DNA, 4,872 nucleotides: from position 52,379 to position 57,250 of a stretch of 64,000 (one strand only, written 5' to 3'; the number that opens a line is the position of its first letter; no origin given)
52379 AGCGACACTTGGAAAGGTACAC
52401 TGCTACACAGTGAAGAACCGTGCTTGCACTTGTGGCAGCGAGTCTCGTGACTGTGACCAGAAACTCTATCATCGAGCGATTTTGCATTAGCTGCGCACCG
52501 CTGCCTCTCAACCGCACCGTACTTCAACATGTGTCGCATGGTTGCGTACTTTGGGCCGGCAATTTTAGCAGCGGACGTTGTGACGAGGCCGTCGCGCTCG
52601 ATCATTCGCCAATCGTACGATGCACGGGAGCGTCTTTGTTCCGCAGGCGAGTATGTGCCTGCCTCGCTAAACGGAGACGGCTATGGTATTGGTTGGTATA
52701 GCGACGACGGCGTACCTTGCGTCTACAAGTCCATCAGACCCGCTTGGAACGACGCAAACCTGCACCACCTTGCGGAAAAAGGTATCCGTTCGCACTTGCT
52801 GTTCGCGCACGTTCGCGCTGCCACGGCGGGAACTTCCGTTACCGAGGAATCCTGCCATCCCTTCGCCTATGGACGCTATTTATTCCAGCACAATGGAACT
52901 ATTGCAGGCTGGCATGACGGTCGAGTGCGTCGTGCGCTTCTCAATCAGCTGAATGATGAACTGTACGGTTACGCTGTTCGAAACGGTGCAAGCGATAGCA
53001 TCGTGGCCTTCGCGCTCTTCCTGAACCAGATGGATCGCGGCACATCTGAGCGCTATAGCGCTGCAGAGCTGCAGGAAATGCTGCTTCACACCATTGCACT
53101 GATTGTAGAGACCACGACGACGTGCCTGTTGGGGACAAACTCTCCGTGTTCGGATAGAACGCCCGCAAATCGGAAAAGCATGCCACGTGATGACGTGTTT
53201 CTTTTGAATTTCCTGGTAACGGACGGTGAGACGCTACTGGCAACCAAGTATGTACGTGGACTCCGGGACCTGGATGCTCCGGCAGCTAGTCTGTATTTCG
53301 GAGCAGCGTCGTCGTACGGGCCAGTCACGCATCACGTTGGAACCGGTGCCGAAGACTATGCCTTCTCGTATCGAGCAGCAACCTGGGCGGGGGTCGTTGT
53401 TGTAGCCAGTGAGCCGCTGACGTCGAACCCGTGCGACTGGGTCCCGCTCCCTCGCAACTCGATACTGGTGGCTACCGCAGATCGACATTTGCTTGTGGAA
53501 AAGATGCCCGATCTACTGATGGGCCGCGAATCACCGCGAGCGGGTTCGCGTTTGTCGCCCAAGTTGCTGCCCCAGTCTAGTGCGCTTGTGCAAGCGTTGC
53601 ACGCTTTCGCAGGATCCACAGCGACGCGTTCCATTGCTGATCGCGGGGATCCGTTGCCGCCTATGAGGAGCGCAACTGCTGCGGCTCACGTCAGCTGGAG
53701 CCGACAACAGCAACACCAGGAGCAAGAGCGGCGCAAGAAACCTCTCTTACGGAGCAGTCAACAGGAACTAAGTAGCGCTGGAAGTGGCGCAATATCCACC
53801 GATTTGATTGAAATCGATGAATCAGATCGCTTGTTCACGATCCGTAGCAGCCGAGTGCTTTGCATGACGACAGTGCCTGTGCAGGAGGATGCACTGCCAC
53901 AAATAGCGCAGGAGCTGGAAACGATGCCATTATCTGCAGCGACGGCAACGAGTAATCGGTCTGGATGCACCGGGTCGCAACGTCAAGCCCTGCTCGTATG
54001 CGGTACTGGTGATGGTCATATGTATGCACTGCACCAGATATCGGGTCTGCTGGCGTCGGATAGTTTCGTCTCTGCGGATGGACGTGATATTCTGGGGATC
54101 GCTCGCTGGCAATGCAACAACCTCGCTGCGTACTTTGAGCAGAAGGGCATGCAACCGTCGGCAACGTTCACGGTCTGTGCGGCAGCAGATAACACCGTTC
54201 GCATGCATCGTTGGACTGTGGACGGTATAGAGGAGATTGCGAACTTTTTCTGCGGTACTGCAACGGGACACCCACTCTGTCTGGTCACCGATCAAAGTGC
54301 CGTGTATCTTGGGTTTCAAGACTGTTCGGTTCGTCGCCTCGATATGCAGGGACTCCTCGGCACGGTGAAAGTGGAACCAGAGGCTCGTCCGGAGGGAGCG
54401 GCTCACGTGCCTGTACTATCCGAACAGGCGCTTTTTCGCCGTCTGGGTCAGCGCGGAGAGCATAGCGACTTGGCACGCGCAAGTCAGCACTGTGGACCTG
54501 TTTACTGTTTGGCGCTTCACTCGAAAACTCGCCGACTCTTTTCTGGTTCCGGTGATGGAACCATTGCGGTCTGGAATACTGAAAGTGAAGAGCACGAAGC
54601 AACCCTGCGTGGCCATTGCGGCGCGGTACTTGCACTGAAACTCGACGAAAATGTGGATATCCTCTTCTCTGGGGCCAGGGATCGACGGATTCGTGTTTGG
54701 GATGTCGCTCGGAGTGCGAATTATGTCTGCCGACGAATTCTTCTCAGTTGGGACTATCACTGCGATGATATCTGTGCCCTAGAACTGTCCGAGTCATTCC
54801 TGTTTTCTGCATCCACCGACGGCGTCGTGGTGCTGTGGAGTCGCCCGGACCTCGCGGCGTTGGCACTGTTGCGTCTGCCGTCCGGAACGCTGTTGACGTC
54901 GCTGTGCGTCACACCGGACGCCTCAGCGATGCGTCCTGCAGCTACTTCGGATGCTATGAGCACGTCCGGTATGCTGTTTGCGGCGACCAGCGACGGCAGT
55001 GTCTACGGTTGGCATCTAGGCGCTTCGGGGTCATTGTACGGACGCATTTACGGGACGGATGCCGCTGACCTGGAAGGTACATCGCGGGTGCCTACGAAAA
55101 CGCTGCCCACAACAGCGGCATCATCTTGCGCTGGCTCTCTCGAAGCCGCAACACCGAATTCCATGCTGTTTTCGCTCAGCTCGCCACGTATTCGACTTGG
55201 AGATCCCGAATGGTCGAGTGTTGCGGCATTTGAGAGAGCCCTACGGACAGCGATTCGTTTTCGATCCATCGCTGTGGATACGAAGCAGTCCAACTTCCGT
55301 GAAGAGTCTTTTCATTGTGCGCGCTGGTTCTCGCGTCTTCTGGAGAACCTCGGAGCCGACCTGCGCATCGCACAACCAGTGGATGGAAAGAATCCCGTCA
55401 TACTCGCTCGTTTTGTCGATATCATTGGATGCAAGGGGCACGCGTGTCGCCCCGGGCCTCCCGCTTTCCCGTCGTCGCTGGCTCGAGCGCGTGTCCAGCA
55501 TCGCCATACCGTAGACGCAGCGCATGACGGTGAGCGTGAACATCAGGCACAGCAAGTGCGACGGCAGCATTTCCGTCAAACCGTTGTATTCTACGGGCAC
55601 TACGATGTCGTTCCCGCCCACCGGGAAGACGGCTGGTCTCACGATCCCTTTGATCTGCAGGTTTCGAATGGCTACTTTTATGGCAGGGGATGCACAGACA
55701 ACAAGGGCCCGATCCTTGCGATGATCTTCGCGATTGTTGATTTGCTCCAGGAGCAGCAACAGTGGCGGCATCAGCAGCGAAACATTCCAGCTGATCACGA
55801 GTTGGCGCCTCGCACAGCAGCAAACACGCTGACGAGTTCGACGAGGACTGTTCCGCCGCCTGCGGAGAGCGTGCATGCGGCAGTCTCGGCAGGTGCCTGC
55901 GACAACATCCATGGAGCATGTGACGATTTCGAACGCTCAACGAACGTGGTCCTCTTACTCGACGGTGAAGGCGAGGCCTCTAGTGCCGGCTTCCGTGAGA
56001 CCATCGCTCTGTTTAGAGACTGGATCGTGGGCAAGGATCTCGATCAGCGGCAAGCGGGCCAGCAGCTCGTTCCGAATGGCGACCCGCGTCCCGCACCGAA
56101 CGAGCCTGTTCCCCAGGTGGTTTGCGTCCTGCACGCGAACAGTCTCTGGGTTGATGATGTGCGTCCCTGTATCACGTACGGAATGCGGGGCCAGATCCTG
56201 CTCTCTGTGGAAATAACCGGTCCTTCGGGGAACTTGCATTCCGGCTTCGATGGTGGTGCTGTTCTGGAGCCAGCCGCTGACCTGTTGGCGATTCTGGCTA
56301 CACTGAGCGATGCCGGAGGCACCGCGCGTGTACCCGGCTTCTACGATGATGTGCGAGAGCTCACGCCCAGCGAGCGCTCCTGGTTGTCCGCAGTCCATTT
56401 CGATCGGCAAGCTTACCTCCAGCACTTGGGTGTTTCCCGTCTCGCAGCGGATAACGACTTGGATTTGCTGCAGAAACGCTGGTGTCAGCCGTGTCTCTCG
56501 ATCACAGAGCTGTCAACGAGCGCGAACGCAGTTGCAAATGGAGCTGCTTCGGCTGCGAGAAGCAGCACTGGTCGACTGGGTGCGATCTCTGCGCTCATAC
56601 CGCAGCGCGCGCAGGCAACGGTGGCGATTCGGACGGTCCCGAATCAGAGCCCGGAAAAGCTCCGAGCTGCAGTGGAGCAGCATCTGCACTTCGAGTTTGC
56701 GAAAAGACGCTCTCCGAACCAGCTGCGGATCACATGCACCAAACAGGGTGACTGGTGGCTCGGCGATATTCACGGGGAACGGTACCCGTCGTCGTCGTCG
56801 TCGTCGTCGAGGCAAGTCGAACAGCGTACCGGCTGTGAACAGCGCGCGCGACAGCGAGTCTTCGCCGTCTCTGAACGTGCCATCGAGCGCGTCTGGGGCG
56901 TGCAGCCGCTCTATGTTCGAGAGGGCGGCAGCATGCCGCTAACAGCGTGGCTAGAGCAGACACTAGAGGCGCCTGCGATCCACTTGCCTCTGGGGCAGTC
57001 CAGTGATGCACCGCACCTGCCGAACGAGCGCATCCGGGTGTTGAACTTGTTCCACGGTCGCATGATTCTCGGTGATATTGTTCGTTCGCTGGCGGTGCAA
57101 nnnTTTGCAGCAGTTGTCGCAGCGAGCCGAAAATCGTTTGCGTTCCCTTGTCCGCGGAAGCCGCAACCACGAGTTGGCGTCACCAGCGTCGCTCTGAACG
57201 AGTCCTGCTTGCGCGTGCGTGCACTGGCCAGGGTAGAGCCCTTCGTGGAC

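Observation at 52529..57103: Single 1524-aa gene fusing Dug3-like glutamine amidotransferase, WD40 repeats and a Dug2-like M20 peptidase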

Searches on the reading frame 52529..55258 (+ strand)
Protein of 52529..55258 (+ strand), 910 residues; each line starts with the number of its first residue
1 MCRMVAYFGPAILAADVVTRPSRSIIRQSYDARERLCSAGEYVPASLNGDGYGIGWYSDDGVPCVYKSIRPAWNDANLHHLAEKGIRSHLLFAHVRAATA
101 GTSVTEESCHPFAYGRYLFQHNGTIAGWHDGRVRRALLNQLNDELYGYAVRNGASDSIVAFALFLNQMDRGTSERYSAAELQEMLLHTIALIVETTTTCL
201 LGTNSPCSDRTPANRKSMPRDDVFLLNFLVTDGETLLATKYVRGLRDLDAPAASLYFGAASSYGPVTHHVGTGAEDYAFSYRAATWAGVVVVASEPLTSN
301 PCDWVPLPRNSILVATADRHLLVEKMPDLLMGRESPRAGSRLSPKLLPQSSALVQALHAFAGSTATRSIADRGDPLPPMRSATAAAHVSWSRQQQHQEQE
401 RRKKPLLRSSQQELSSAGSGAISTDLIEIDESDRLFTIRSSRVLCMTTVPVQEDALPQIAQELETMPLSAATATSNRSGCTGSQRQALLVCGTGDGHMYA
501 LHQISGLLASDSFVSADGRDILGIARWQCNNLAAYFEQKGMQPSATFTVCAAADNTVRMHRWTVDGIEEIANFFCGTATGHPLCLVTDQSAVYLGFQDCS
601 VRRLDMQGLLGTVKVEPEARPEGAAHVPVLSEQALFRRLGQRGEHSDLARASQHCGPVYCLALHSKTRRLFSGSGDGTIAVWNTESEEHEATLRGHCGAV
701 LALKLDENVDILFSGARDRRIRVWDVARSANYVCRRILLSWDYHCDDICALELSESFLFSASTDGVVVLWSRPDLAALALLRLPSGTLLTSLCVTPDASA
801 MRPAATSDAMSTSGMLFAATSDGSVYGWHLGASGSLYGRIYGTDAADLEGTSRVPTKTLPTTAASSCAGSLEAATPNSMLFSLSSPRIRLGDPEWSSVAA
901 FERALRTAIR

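Call 37: predict_structure(alignment_id=A1)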
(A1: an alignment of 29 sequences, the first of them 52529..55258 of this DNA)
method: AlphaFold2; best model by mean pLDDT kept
length: 910 residues; sequences in the alignment: 29
mean_pLDDT: 75.7   pTM: 0.81
mean pLDDT of the five models: 75.7, 74.9, 72.3, 71.5, 68.2
residues with pLDDT >= 90: 395; 70-90: 197; 50-70: 137; < 50: 181
segments of 3 or more residues with pLDDT < 50: 33-45, 368-423, 468-480, 613-625, 632-651, 801-810, 845-892, 908-910
pLDDT, mean of each block of 10 residues (from residue 1): 90 89 80 49 54 91 87 63 80 80 75 96 90 95 96 92 97 94 96 92 58 60 91 96 88 90 76 73 77 93 93 94 88 61 57 91 56 36 29 40 39 36 69 86 92 66 57 45 73 93 89 86 89 74 80 92 84 88 93 94 83 47 50 46 40 84 95 96 91 94 95 95 89 90 91 95 95 93 92 81 45 82 93 78 54 32 28 29 35 55 58
secondary structure, 60 per line:
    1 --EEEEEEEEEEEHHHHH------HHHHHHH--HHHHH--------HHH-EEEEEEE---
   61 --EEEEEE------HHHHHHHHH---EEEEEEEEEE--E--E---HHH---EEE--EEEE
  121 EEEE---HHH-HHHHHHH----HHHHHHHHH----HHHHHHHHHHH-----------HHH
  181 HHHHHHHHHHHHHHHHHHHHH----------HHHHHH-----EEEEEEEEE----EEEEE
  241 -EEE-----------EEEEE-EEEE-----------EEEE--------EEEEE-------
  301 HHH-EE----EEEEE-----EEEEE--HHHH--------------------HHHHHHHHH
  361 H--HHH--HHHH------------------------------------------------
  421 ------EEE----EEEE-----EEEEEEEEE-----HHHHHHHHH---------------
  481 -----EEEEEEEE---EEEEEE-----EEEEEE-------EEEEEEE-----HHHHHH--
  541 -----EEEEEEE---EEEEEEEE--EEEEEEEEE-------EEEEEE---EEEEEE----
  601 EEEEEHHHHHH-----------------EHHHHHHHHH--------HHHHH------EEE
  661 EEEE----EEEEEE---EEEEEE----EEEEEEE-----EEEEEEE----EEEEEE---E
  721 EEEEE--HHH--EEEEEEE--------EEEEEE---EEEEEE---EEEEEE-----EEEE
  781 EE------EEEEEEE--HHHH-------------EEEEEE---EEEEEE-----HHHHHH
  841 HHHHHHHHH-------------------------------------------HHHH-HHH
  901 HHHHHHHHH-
elements in order (helices of 4 or more, strands of 3 or more residues): E3-13 H14-18 H25-31 H34-38 E51-57 E63-68 H75-83 E87-96 E112-114 E117-124 H132-138 H143-151 H156-166 H178-201 H212-217 E223-231 E236-240 E242-244 E256-260 E262-265 E277-280 E289-293 E311-315 E321-325 H328-331 H352-361 H369-372 E427-429 E434-437 E443-451 H457-465 E486-493 E497-502 E508-513 E521-527 H533-538 E546-552 E556-563 E566-574 E582-587 E591-596 E601-605 H606-611 H630-638 H647-651 E658-664 E669-674 E678-683 E688-694 E700-706 E711-716 E720-725 E733-739 E748-753 E757-762 E766-771 E777-782 E789-795 H798-801 E815-820 E824-829 H835-849 H893-896 H898-909

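Call 49: fold_search(model_id=the predicted structure, library=pdb)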
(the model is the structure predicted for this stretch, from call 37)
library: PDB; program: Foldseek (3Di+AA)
matches with E <= 10: 1994; with E <= 0.001: 1932
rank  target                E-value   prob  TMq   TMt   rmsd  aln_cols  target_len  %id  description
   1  8fky_SP               4.2e-17  1.00  0.29  0.65   5.6       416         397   16  Human nucleolar pre-60S ribosomal subunit (State F) (released 2023-07-12)
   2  6y7o_C                4.9e-17  1.00  0.26  0.68   8.4       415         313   17  The complex between the eight-bladed symmetrical designer protein Tako8 and the silicotungstic acid Keggin (STA) (released 2020-12-16)
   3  8wc8_B                7.4e-17  1.00  0.29  0.77   4.0       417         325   13  Cryo-EM structure of the ZH8651-bound hTAAR1-Gs complex (released 2023-12-27)
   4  6wnx_A                1.1e-16  1.00  0.27  0.58   5.4       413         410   15  FBXW11-SKP1 in complex with a pSer33/pSer37 Beta-Catenin peptide (released 2020-05-06)
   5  6g6n_B                1.2e-16  1.00  0.26  0.68   8.7       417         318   16  Crystal structure of the computationally designed Tako8 protein in C2 (released 2018-11-28)
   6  6y7n_A                1.4e-16  1.00  0.26  0.67   6.8       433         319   16  The crystal structure of the eight-bladed symmetrical designer protein Tako8 in the presence of tellurotungstic Anders (released 2020-12-16)
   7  6wnx_D                1.4e-16  1.00  0.27  0.58   5.4       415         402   16  FBXW11-SKP1 in complex with a pSer33/pSer37 Beta-Catenin peptide (released 2020-05-06)
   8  6m92_A                1.8e-16  1.00  0.27  0.59   5.2       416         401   16  Monophosphorylated pSer33 b-Catenin peptide, b-TrCP/Skp1, NRX-2663 ternary complex (released 2019-04-03)
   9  6wnx_G                2.2e-16  1.00  0.27  0.58   5.5       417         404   16  FBXW11-SKP1 in complex with a pSer33/pSer37 Beta-Catenin peptide (released 2020-05-06)
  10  6m90_A                3.1e-16  1.00  0.27  0.59   5.0       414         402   16  Monophosphorylated pSer33 b-Catenin peptide, b-TrCP/Skp1, NRX-2776 ternary complex (released 2019-04-03)
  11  7e2x_B                3.1e-16  1.00  0.28  0.74   5.6       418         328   13  Apo serotonin 1A (5-HT1A) receptor-Gi protein complex (released 2021-04-14)
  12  8wca_B                3.1e-16  1.00  0.28  0.73   6.9       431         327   13  Cryo-EM structure of the PEA-bound hTAAR1-Gs complex (released 2023-12-27)
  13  6y7o_A                3.4e-16  1.00  0.26  0.67   7.8       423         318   16  The complex between the eight-bladed symmetrical designer protein Tako8 and the silicotungstic acid Keggin (STA) (released 2020-12-16)
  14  8kh4_C                4.2e-16  1.00  0.29  0.75   4.9       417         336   13  Cryo-EM structure of the GPR161-Gs complex (released 2023-10-11)
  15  6m93_A                4.4e-16  1.00  0.27  0.59   5.2       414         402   17  Monophosphorylated pSer33 b-Catenin peptide, b-TrCP/Skp1, NRX-1933 ternary complex (released 2019-04-03)
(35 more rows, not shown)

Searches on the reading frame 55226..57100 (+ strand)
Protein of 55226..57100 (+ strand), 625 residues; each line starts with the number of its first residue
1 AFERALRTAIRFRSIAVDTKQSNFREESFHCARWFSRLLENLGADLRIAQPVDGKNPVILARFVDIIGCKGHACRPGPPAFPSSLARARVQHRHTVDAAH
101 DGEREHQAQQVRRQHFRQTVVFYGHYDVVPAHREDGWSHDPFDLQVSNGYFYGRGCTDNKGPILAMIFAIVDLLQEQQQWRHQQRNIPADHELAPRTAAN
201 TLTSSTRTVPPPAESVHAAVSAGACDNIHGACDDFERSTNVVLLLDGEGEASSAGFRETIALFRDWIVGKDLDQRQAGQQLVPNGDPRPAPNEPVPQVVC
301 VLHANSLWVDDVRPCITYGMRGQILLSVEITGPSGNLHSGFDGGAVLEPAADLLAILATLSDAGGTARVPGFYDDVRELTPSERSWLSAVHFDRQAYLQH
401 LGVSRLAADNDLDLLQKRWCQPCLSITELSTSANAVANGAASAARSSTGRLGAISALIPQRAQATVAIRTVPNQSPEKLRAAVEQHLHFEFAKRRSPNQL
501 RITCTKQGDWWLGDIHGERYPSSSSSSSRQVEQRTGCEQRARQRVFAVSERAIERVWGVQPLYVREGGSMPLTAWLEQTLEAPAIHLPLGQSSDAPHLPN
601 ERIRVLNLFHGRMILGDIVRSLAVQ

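Call 18: find_homologous_proteins(query=window:55226-57100:+, max_evalue=0.00001)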
Query window:55226-57100:+ (625 aa): 66 proteins with E <= 0.00001 among 8000 candidates.
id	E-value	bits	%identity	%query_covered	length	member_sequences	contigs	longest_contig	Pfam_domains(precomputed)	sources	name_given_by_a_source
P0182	4.0e-96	341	42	52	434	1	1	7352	PF01546.34,PF07687.20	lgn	-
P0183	6.1e-96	341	40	62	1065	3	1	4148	PF25168.2,PF24105.2,PF24805.2,PF25048.2,PF24017.3,PF23342.2,PF24817.2,PF07687.20,PF23393.3,PF01546.34,PF20426.5,PF00400.39,PF23414.2,PF25178.1,PF23410.5,PF25174.2,PF24814.2,PF23381.2,PF25173.2,PF23383.2,PF25171.2,PF25175.2,PF24796.2,PF24780.2,PF23409.2,PF25172.2,PF24782.3,PF25391.2,PF23869.2,PF24807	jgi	jgi:acetylornithine deacetylase/succinyl-diaminopimelate desuccinylase-like protein/WD40 repeat prot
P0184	5.7e-95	338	37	62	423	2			PF01546.34,PF07687.20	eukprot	eukprot:Plantae.Rhodophyta-Hildenbrandia_rubra.ctg24995.p1 GENE.Plantae.Rhodophyta-Hildenbrandia_rub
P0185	9.1e-84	301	34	61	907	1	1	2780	PF25168.2,PF24105.2,PF24805.2,PF25048.2,PF24017.3,PF24817.2,PF07687.20,PF23393.3,PF01546.34,PF25460.2,PF00400.39,PF23414.2,PF25178.1,PF25174.2,PF24814.2,PF23381.2,PF25173.2,PF25171.2,PF23754.2,PF25175.2,PF24796.2,PF23409.2,PF23761.2,PF25172.2,PF24782.3,PF25391.2,PF23869.2,PF24807.2,PF25047.1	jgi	-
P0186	5.5e-69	252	30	99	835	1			PF25174.2,PF24814.2,PF23381.2,PF25173.2,PF25175.2,PF24817.2,PF24796.2,PF23393.3,PF01546.34,PF25172.2,PF24782.3,PF24807.2,PF00400.39,PF23414.2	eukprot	eukprot:GDKJ01015800.1.p1 GENE.GDKJ01015800.1~~GDKJ01015800.1.p1 ORF type:complete len:957 (+),score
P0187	1.2e-65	241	30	62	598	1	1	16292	PF01546.34,PF07687.20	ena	-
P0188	4.0e-65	239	31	62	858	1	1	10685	PF25168.2,PF23748.2,PF24805.2,PF24017.3,PF24817.2,PF07687.20,PF23393.3,PF01546.34,PF23341.2,PF00400.39,PF23414.2,PF23410.5,PF25174.2,PF24814.2,PF23381.2,PF25173.2,PF25171.2,PF23754.2,PF25175.2,PF24796.2,PF23409.2,PF23761.2,PF25172.2,PF24782.3,PF25391.2,PF24807.2,PF25047.1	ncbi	ncbi:MAG: hypothetical protein Q9213_008262 [Squamulea squamosa]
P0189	4.1e-65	239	31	62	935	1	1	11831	PF25168.2,PF23748.2,PF24805.2,PF24017.3,PF24817.2,PF07687.20,PF23393.3,PF01546.34,PF20426.5,PF00400.39,PF23414.2,PF25174.2,PF24814.2,PF23381.2,PF25173.2,PF25171.2,PF23754.2,PF25175.2,PF24796.2,PF23409.2,PF25172.2,PF24782.3,PF25391.2,PF24807.2,PF25047.1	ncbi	ncbi:MAG: hypothetical protein Q9222_006709 [Ikaeria aurantiellina]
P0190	2.9e-62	230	26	100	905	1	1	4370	PF25168.2,PF25174.2,PF24814.2,PF24805.2,PF23381.2,PF24017.3,PF25173.2,PF25171.2,PF25175.2,PF24817.2,PF24796.2,PF07687.20,PF23409.2,PF23393.3,PF01546.34,PF25172.2,PF24782.3,PF25391.2,PF24807.2,PF25047.1,PF00400.39,PF23414.2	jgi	jgi:di- and tripeptidase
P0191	1.3e-58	218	30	61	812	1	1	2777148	PF25168.2,PF24105.2,PF24805.2,PF25048.2,PF24017.3,PF24817.2,PF07687.20,PF23393.3,PF01546.34,PF00400.39,PF23414.2,PF25174.2,PF24814.2,PF23381.2,PF25173.2,PF25171.2,PF12894.14,PF23754.2,PF25175.2,PF24796.2,PF23409.2,PF25172.2,PF24782.3,PF25391.2,PF24807.2,PF25047.1,PF23756.2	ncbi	ncbi:beta-Ala-His dipeptidase, partial [Microthyrium microscopicum]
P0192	3.9e-58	216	29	64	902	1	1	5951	PF25168.2,PF23748.2,PF24805.2,PF24817.2,PF23266.2,PF07687.20,PF23393.3,PF01546.34,PF23341.2,PF00400.39,PF23414.2,PF25174.2,PF24814.2,PF23381.2,PF25173.2,PF25171.2,PF23754.2,PF25175.2,PF24796.2,PF23409.2,PF25172.2,PF24782.3,PF25391.2,PF24807.2,PF25047.1,PF23756.2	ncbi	ncbi:MAG: hypothetical protein Q9183_003015 [Haloplaca sp. 2 TL-2023]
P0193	3.9e-58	216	27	99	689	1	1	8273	PF25174.2,PF24814.2,PF23381.2,PF25173.2,PF25175.2,PF24817.2,PF07687.20,PF01546.34,PF25172.2,PF25391.2,PF24807.2,PF25047.1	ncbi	ncbi:MAG: hypothetical protein Q9174_003742 [Haloplaca sp. 1 TL-2023]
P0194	7.7e-56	208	29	64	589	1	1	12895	PF01546.34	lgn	-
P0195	1.4e-54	204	30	62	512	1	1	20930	PF01546.34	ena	-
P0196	1.3e-43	168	28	52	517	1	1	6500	PF01546.34,PF07687.20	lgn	-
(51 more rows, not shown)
